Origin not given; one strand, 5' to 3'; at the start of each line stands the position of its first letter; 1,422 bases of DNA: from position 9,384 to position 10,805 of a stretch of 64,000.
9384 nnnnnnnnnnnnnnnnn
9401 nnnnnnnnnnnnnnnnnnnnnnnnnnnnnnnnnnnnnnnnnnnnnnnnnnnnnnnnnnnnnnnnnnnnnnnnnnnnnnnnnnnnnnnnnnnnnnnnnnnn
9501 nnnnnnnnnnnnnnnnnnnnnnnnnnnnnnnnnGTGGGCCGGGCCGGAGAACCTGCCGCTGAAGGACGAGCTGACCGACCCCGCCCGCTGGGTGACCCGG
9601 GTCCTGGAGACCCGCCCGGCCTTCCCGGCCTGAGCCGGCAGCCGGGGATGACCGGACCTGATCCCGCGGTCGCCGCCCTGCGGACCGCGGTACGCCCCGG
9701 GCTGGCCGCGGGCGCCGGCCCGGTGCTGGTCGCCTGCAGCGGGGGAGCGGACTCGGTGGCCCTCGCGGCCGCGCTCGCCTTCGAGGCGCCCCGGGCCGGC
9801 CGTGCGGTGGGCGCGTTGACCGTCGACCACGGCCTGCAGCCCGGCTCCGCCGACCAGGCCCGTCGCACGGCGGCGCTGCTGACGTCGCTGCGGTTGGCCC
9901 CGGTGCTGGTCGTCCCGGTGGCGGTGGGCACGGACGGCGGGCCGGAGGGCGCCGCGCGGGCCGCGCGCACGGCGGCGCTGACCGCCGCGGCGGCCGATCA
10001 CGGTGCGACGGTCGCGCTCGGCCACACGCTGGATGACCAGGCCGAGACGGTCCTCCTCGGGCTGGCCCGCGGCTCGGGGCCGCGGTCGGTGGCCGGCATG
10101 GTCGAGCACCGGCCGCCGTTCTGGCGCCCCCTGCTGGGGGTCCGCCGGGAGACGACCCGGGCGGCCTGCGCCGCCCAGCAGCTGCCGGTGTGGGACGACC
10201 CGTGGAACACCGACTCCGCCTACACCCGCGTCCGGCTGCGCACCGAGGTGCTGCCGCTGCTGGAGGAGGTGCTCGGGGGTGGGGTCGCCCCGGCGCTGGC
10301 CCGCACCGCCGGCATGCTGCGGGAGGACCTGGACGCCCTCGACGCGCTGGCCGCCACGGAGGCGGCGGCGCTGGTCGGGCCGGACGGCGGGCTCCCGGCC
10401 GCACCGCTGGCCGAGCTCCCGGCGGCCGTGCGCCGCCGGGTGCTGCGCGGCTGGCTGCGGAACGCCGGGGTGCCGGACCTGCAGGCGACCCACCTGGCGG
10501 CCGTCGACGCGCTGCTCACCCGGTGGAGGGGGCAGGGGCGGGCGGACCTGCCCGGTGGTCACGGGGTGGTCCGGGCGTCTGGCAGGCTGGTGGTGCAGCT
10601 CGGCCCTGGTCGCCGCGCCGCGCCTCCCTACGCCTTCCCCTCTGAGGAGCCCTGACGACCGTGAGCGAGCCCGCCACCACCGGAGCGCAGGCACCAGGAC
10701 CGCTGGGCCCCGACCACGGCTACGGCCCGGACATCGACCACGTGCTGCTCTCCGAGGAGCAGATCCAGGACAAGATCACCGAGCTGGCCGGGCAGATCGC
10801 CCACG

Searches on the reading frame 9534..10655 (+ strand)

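Call 57: search_protein_families(library=pfam, proteins=[window:9534-10655:+], max_evalue=0.001)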
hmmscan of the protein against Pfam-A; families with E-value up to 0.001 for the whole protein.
window:9534-10655:+ (373 aa): 2 families
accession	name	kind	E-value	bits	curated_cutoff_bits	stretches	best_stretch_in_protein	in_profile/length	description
PF01171.26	ATP_bind_3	-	5.9e-30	104.8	27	1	64-237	2-181/182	PP-loop family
PF09179.16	TilS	-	7.2e-17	61.8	21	1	287-352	1-66/67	TilS substrate binding domain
